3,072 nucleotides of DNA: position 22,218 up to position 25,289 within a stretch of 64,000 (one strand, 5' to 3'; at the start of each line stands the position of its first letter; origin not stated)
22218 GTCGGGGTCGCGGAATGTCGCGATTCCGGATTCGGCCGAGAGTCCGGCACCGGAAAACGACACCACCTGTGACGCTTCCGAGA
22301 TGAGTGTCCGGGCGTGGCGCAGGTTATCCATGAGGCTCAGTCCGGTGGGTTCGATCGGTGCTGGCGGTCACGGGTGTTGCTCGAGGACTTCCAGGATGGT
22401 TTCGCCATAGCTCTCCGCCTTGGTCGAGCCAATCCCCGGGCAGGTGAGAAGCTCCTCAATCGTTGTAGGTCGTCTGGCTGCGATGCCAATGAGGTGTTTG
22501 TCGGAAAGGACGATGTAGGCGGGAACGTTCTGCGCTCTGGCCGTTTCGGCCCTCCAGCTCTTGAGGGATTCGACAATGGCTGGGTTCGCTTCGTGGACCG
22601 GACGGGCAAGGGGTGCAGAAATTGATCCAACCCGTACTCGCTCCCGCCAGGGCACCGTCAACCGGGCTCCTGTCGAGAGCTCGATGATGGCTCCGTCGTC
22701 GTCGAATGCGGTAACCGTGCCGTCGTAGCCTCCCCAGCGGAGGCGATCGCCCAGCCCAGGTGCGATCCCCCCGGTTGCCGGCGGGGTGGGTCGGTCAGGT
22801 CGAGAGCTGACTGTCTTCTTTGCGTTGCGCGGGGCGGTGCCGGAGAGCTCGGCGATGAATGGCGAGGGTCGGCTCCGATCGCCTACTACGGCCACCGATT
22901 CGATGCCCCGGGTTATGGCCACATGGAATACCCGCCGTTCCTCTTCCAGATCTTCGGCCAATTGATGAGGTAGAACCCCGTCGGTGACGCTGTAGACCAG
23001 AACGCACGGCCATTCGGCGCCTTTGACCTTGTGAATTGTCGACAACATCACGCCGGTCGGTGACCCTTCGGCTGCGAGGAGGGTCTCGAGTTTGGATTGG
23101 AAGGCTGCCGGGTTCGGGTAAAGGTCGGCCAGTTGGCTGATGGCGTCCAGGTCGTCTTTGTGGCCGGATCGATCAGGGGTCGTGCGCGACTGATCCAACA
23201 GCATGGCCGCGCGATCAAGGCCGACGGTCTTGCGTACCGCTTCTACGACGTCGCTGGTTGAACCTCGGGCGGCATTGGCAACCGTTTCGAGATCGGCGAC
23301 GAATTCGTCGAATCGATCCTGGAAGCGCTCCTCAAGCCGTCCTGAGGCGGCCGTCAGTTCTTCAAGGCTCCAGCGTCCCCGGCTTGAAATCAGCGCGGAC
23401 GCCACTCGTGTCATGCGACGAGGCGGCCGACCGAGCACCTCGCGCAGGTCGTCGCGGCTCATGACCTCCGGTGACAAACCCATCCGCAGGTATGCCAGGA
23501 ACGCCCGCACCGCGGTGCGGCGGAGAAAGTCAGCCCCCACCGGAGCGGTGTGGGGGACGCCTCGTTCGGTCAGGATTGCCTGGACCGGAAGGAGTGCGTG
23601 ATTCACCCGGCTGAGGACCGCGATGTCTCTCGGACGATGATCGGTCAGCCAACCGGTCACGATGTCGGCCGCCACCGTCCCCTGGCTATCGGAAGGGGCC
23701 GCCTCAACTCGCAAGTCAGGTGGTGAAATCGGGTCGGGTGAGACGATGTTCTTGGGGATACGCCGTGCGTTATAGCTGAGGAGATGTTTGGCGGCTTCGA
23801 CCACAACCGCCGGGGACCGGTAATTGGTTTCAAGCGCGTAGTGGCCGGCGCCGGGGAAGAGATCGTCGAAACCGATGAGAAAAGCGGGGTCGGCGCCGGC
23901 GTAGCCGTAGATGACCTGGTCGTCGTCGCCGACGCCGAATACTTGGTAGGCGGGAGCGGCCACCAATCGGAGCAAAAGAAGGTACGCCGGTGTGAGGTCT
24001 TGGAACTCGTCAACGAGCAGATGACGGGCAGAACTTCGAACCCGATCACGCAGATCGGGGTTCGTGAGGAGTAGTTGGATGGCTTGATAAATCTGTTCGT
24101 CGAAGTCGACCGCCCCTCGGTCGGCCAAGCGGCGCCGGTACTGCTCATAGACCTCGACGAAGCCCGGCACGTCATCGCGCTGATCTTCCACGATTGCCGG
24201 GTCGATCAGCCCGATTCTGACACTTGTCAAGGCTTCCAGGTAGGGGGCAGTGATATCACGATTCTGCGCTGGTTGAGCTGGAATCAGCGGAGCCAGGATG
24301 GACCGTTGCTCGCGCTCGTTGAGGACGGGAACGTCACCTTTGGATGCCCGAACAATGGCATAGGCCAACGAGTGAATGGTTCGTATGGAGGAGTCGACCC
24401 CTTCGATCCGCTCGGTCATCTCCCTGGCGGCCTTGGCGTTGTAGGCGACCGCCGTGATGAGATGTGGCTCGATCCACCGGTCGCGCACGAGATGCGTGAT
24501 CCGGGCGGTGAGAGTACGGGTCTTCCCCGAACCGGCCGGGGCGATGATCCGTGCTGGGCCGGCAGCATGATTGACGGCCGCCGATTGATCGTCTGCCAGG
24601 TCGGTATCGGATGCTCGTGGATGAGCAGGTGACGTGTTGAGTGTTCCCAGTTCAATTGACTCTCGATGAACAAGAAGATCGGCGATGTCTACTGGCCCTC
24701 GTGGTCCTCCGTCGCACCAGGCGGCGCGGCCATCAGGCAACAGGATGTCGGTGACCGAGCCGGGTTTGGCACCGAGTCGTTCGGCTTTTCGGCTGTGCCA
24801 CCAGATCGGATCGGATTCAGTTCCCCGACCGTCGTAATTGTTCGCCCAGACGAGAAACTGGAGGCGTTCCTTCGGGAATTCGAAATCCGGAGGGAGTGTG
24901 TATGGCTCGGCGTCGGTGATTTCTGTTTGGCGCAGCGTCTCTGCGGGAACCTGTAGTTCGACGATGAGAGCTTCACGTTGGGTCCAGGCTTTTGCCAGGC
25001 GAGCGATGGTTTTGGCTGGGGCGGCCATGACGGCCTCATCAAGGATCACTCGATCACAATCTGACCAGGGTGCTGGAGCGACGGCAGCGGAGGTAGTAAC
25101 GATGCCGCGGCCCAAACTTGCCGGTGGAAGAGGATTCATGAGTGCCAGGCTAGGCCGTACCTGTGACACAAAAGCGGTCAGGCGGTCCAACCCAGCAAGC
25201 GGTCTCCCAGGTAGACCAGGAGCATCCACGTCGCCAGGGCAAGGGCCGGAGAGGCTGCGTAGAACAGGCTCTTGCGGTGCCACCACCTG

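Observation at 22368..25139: UvrD2 ortholog with a ~190-aa N-terminal extension of unknown function, lacking the tetracysteine module but retaining the HRDC tail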

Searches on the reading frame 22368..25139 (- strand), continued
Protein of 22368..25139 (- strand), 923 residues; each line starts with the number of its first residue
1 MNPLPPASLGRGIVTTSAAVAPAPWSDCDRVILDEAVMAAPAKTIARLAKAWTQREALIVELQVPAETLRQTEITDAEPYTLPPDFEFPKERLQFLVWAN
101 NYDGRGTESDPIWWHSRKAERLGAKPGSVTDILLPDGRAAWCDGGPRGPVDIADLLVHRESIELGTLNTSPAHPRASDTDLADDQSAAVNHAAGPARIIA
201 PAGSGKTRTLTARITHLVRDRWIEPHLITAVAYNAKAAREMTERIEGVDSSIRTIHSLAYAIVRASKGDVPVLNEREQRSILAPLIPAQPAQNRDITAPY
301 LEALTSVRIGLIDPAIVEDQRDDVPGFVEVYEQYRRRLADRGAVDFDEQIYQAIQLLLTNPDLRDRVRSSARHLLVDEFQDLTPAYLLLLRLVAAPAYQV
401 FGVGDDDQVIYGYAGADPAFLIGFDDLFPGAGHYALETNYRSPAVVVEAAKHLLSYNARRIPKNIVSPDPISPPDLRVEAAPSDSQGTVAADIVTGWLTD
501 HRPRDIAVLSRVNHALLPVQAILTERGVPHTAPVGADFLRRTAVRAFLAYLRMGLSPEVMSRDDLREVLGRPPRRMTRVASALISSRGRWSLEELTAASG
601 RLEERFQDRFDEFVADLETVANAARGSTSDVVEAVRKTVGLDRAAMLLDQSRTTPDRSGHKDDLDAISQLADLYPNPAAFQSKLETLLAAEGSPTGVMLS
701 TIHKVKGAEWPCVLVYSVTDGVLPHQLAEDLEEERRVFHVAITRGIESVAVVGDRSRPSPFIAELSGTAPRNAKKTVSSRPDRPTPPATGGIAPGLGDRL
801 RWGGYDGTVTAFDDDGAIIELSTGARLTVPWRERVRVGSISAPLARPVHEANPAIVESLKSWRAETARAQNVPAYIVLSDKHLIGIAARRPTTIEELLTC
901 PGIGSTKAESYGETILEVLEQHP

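Call 64: search_protein_families(library=padloc, proteins=[window:22368-25139:-], max_evalue=0.01)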
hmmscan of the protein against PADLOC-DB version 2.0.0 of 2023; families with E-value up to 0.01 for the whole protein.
window:22368-25139:- (923 aa): 56 families (the best 25 are shown)
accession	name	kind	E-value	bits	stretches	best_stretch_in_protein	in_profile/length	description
PDLC00117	GajB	-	9e-60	200.8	1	181-767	16-598/604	UrvD helicase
PDLC00114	GajB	-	2.7e-56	189.4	1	180-750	7-608/635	UrvD helicase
PDLC00132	GajB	-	4.1e-53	179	1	180-746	3-593/625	UrvD helicase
PDLC03802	RTasHel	-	4.5e-51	172.5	2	178-576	3-379/675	DRT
PDLC00127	GajB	-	4.8e-36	122.4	2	178-451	6-286/594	UrvD helicase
PDLC00130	GajB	-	8.2e-36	121.4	2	181-546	4-378/589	UrvD helicase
PDLC00103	GajB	-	1.5e-30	104.7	2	342-761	183-584/612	UrvD helicase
PDLC00119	GajB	-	1.9e-28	97.8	3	330-452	178-298/565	UrvD helicase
PDLC00112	GajB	-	1e-22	78.5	3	323-453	161-294/581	UrvD helicase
PDLC00104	GajB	-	1.7e-22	77.9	2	231-525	60-317/574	UrvD helicase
PDLC00121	GajB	-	4.9e-22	76.2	1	181-452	6-281/565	UrvD helicase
PDLC00107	GajB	-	1.2e-21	74.9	2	331-442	176-286/587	UrvD helicase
PDLC00106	GajB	-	2e-21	74.1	2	334-456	169-290/577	UrvD helicase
PDLC00108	GajB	-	2.4e-21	74.2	2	331-454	19-142/445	UrvD helicase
PDLC00138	GajB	-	4.3e-21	73.2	2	329-461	179-311/581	UrvD helicase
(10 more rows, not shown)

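Call 71: search_protein_families(library=pfam, proteins=[P0038, P0060, P0043], max_evalue=1)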
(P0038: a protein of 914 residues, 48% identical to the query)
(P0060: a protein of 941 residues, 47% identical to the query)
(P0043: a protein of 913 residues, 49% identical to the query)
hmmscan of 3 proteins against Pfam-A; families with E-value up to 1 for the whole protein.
P0038 (914 aa): 8 families
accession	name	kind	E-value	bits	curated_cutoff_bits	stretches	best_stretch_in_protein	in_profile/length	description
PF00580.27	UvrD-helicase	-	3.8e-40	138.7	23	1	179-424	2-271/271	UvrD/REP helicase N-terminal domain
PF00570.28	HRDC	-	3.1e-23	81.9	23.8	1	844-910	2-68/68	HRDC domain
PF13361.12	UvrD_C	-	1.7e-21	77.5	25.6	2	694-749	286-345/350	UvrD-like helicase C-terminal domain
PF13245.12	AAA_19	-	1.1e-20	74.6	25.1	1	189-407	10-132/134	AAA domain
PF13604.12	AAA_30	-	6.3e-08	33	27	1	178-255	2-77/191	AAA domain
PF13538.12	UvrD_C_2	-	7.4e-08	32.6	27.4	1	695-750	2-52/52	UvrD-like helicase C-terminal domain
PF01443.25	Viral_helicase1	-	0.00032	21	21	0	365-405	59-98/228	Viral superfamily 1 RNA helicase core domain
PF13401.12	AAA_22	-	0.019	15.7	27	0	189-244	4-57/130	AAA domain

P0060 (941 aa): 8 families
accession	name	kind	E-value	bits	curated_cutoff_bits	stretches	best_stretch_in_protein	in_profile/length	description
PF00580.27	UvrD-helicase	-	2.7e-42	145.8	23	1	182-426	2-270/271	UvrD/REP helicase N-terminal domain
PF13361.12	UvrD_C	-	2.8e-23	83.3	25.6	2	695-751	285-345/350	UvrD-like helicase C-terminal domain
PF00570.28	HRDC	-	4.8e-21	74.9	23.8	1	867-933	2-68/68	HRDC domain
PF13245.12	AAA_19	-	1.6e-19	70.8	25.1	1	187-410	3-132/134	AAA domain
PF13538.12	UvrD_C_2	-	4.1e-08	33.4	27.4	1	697-752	2-52/52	UvrD-like helicase C-terminal domain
PF13604.12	AAA_30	-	6.5e-08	33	27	1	181-260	2-79/191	AAA domain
PF01443.25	Viral_helicase1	-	0.00023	21.5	21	0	367-410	58-100/228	Viral superfamily 1 RNA helicase core domain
PF13401.12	AAA_22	-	0.001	19.9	27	0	193-241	5-51/130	AAA domain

P0043 (913 aa): 8 families
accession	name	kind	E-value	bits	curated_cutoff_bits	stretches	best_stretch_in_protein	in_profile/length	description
PF00580.27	UvrD-helicase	-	4.2e-44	151.7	23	1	178-423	2-271/271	UvrD/REP helicase N-terminal domain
PF00570.28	HRDC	-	1.1e-22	80.2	23.8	1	841-907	2-68/68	HRDC domain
PF13245.12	AAA_19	-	2.8e-21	76.5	25.1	1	181-406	1-132/134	AAA domain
PF13361.12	UvrD_C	-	1.7e-19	70.9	25.6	2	692-748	285-345/350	UvrD-like helicase C-terminal domain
PF13604.12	AAA_30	-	6e-08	33.1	27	1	177-254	2-77/191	AAA domain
PF13538.12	UvrD_C_2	-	5.9e-07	29.7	27.4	1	694-749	2-52/52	UvrD-like helicase C-terminal domain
PF01443.25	Viral_helicase1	-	2.7e-05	24.5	21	0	363-404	58-98/228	Viral superfamily 1 RNA helicase core domain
PF13401.12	AAA_22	-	0.019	15.7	27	0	192-239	8-53/130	AAA domain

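Call 76: list_cluster_members(proteins=[P0012, P0050, P0063, P0066, P0074, P0047, P0105, P0109, P0064, P0026])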
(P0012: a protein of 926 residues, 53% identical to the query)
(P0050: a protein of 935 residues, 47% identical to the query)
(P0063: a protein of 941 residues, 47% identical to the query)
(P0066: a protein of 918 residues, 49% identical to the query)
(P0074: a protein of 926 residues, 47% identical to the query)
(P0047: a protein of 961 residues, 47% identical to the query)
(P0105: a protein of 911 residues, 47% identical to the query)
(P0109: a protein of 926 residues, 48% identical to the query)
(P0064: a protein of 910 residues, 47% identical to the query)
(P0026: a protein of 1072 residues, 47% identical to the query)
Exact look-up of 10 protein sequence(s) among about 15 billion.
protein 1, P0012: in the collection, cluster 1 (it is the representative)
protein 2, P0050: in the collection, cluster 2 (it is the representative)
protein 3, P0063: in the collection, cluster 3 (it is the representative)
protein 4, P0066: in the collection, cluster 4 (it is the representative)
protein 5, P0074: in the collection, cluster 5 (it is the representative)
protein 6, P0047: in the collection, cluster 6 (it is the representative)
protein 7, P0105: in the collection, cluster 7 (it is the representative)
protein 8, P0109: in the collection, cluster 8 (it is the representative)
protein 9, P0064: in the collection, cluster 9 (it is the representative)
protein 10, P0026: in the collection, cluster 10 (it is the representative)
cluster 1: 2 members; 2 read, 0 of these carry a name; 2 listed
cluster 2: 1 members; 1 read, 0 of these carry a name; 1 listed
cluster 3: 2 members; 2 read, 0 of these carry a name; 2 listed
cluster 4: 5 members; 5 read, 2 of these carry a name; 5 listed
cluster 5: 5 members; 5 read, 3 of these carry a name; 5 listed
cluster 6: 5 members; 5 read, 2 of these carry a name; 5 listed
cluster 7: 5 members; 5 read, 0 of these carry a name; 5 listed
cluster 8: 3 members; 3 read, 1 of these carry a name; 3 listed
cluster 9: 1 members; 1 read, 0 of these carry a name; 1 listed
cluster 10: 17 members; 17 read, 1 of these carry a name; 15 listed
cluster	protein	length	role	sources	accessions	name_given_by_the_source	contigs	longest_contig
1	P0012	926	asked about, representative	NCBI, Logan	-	-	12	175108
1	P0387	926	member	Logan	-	-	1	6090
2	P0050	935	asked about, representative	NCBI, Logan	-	-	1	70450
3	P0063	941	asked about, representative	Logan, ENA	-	-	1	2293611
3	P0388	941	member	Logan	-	-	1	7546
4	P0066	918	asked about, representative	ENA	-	-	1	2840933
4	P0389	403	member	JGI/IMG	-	DNA helicase-2/ATP-dependent DNA helicase PcrA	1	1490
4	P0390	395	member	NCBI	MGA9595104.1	MAG: HRDC domain-containing protein, partial [Acidimicrobiia bacterium]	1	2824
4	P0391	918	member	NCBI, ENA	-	-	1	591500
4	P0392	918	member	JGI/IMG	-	-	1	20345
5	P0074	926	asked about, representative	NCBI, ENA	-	-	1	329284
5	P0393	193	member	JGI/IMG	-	DNA helicase-2/ATP-dependent DNA helicase PcrA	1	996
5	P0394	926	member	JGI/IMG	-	DNA helicase-2/ATP-dependent DNA helicase PcrA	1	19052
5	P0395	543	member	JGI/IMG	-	DNA helicase-2/ATP-dependent DNA helicase PcrA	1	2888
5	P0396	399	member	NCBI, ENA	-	-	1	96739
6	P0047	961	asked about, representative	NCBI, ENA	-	-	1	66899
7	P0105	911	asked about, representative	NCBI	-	-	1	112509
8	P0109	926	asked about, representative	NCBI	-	-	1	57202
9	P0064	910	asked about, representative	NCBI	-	-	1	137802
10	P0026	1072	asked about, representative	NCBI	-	-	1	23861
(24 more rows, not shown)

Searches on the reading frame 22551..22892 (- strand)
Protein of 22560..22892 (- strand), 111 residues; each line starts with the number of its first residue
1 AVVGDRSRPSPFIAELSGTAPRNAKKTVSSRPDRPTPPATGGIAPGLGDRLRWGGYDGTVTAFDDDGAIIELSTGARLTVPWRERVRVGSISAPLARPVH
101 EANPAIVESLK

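Call 12: search_protein_families(library=pfam, proteins=[window:22560-22892:-], max_evalue=10)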
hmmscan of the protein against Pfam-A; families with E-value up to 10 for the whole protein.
window:22560-22892:- (111 aa): 0 families

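Call 34: search_solved_structures(query=window:22551-22877:-, max_evalue=10, show_alignments=3)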
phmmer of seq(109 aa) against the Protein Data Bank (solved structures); distinct sequences matched with E-value up to 10: 2.
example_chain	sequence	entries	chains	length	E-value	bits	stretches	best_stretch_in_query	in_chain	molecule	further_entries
4m16_A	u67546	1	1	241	2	11.9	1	11-68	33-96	Bartonella effector protein (Bep) substrate of VirB T4SS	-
8r1r_A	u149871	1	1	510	2.2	11.8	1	12-86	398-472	Short-chain dehydrogenase/reductase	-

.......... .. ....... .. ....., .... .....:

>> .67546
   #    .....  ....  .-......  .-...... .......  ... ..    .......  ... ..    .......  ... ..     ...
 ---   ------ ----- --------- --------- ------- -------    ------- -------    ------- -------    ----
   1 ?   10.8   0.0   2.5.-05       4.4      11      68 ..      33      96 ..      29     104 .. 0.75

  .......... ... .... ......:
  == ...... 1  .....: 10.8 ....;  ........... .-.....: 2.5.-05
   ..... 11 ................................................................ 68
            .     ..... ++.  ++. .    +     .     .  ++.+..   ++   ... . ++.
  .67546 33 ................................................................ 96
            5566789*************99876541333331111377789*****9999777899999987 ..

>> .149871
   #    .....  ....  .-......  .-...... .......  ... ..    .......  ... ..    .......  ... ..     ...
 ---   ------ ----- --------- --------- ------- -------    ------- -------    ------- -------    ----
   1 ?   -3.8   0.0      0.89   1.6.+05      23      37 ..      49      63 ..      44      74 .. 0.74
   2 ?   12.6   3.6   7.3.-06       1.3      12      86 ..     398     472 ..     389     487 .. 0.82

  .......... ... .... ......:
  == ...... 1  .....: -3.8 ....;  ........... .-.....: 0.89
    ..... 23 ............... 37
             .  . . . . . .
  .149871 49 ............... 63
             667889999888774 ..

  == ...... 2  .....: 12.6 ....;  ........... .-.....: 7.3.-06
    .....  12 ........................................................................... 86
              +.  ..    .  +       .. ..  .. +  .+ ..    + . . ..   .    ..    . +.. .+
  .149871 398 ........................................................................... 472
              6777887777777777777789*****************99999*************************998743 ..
